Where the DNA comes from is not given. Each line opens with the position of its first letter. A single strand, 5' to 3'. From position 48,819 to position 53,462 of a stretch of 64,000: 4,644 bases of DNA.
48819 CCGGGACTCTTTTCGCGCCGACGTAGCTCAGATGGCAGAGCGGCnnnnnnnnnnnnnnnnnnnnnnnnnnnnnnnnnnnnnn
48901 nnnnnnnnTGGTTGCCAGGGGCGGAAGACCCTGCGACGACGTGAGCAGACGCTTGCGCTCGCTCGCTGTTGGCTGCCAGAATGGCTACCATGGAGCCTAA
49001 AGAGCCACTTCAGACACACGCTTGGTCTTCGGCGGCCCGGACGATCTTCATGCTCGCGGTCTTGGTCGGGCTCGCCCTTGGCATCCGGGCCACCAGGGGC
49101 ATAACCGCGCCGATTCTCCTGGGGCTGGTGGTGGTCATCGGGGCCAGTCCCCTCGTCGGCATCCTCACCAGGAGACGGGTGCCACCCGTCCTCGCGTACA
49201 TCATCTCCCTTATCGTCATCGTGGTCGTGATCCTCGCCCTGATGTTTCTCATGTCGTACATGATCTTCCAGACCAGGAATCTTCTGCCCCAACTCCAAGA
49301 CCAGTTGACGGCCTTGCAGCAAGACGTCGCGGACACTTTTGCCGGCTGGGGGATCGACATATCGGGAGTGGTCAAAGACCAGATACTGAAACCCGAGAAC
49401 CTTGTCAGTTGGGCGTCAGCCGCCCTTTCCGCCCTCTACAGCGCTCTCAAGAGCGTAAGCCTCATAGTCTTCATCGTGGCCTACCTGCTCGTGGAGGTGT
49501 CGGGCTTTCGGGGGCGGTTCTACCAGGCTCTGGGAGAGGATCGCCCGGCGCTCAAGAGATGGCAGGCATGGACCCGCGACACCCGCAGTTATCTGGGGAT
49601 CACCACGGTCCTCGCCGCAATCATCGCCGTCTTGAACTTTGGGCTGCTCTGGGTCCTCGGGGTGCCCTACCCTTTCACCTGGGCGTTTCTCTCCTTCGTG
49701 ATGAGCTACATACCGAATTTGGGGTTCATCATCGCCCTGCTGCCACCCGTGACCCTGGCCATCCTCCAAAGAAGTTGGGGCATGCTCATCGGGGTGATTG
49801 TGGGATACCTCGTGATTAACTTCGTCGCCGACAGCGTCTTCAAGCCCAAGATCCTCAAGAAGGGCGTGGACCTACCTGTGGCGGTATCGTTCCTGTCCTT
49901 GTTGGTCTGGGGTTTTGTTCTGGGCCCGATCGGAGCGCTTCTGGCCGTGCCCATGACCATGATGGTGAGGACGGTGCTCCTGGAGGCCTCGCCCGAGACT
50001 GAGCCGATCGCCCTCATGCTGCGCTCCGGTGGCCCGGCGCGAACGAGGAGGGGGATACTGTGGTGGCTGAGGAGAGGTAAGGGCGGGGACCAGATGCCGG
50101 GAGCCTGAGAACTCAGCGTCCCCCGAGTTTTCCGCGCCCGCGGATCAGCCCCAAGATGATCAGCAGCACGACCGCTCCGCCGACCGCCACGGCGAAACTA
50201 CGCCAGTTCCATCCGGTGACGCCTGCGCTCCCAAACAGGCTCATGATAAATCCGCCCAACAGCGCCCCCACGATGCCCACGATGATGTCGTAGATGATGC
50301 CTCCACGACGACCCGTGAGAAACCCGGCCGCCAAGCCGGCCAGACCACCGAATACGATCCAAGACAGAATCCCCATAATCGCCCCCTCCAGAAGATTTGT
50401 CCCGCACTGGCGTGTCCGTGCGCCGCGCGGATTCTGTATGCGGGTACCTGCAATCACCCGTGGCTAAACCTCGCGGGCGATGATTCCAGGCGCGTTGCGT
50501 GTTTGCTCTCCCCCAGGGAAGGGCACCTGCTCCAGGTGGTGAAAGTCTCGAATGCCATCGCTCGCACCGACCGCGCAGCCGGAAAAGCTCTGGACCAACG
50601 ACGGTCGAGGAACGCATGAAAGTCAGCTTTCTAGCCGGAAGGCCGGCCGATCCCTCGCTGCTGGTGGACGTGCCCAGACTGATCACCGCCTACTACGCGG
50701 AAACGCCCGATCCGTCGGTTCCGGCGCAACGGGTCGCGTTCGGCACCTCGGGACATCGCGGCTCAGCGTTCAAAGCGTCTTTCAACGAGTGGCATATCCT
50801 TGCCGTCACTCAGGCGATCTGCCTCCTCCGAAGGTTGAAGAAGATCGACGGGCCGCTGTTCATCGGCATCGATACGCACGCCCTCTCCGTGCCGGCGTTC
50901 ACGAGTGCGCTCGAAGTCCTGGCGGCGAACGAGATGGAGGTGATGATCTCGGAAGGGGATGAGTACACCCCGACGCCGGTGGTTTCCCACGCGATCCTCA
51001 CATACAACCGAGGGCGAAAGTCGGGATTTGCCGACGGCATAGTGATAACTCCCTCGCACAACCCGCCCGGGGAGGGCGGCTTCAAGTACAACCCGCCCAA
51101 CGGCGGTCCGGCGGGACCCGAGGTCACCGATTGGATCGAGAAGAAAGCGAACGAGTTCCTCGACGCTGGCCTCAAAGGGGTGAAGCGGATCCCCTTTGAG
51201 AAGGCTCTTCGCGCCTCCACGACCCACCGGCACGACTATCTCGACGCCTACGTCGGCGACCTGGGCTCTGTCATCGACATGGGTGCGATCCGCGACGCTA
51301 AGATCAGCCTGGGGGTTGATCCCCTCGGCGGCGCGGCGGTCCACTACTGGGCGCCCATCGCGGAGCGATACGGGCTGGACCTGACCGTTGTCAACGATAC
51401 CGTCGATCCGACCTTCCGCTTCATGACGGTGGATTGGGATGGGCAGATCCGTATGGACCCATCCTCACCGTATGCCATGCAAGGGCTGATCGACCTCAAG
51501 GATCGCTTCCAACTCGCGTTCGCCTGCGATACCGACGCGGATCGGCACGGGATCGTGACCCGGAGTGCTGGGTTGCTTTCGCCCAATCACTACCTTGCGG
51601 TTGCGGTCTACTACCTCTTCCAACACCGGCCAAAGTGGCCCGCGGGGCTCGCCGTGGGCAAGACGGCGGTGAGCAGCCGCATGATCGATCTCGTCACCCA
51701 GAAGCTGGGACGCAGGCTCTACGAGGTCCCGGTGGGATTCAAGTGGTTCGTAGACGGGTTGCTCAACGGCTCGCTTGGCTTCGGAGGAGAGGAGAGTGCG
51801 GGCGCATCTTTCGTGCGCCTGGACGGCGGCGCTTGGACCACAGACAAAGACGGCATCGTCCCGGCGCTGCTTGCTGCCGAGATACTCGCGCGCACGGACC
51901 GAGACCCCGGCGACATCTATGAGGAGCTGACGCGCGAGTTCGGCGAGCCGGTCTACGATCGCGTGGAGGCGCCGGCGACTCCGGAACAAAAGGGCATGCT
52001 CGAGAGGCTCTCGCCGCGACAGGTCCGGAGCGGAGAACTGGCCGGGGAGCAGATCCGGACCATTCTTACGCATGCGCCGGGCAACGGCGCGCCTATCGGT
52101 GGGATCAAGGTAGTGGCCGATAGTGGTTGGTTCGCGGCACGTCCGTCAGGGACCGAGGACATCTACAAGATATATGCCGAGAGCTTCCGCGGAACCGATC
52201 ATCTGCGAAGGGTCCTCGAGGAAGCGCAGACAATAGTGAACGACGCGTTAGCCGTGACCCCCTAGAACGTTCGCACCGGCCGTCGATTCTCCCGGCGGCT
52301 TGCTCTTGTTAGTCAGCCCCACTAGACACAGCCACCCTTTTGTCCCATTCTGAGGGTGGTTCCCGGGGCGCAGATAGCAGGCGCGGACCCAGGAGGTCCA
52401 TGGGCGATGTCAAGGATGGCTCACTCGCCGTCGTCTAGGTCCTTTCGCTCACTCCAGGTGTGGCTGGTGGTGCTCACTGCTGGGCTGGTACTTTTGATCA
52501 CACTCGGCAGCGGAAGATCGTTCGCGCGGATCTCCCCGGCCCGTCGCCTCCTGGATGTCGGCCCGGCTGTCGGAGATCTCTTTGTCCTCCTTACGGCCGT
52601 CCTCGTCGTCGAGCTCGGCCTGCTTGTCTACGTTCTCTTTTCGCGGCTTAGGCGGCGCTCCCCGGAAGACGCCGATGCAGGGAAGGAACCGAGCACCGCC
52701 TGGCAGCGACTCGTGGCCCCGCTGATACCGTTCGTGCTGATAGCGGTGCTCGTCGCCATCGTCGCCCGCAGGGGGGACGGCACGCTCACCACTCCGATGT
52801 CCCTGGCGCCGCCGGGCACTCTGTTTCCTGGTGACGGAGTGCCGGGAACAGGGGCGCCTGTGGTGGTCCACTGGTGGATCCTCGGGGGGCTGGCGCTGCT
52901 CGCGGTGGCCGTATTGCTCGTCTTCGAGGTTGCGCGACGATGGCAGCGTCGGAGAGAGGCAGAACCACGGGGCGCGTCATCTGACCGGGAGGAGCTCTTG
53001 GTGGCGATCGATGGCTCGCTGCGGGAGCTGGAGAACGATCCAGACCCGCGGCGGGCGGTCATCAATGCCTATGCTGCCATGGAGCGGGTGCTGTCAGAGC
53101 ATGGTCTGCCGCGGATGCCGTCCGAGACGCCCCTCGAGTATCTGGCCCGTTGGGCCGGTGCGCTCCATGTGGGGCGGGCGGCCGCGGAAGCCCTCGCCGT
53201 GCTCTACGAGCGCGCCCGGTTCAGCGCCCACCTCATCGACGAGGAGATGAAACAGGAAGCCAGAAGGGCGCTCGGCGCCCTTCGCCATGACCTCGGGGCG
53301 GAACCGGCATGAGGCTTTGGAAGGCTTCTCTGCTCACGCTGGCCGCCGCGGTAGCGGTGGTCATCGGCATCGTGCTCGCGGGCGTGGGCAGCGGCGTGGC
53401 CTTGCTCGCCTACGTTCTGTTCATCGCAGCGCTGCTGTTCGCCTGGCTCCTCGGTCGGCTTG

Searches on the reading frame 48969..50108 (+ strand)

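Call 52: search_protein_families(library=pfam, proteins=[window:48969-50108:+], max_evalue=0.001)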
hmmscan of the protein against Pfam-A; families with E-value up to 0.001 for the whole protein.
window:48969-50108:+ (379 aa): 1 family
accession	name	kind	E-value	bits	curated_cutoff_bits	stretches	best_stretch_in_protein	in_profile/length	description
PF01594.21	AI-2E_transport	-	5.1e-44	151.2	34.3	1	27-337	3-323/327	AI-2E family transporter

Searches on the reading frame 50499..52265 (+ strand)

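Call 52: search_protein_families(library=pfam, proteins=[window:50499-52265:+], max_evalue=0.001)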
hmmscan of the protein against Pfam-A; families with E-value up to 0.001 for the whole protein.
window:50499-52265:+ (588 aa): 4 families
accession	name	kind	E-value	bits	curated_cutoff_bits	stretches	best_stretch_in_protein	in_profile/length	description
PF02878.22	PGM_PMM_I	-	1.3e-29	103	22.5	1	79-218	2-132/138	Phosphoglucomutase/phosphomannomutase, alpha/beta/alpha domain I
PF02880.22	PGM_PMM_III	-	3e-27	95.4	20.7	1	362-480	2-114/115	Phosphoglucomutase/phosphomannomutase, alpha/beta/alpha domain III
PF02879.22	PGM_PMM_II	-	4.4e-11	43.7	29.3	1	250-354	2-100/103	Phosphoglucomutase/phosphomannomutase, alpha/beta/alpha domain II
PF00408.26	PGM_PMM_IV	-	9.3e-06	26.1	23.1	1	528-575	18-64/68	Phosphoglucomutase/phosphomannomutase, C-terminal domain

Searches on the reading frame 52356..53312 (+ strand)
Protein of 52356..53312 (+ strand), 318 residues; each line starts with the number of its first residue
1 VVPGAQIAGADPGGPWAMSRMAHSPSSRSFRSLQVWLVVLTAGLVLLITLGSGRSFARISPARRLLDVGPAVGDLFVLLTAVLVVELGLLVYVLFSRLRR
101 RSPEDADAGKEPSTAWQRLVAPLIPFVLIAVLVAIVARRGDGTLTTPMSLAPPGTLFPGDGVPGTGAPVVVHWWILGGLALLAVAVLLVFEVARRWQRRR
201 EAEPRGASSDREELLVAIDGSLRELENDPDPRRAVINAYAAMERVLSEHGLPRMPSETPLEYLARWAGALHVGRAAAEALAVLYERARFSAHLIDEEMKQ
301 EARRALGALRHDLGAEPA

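Call 52: search_protein_families(library=pfam, proteins=[window:52356-53312:+], max_evalue=0.001)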
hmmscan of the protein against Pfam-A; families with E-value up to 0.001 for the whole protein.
window:52356-53312:+ (318 aa): 1 family
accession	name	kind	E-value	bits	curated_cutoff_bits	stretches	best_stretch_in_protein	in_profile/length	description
PF13559.11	DUF4129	-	3.9e-15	56.1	24.8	1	238-306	1-68/69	Domain of unknown function (DUF4129)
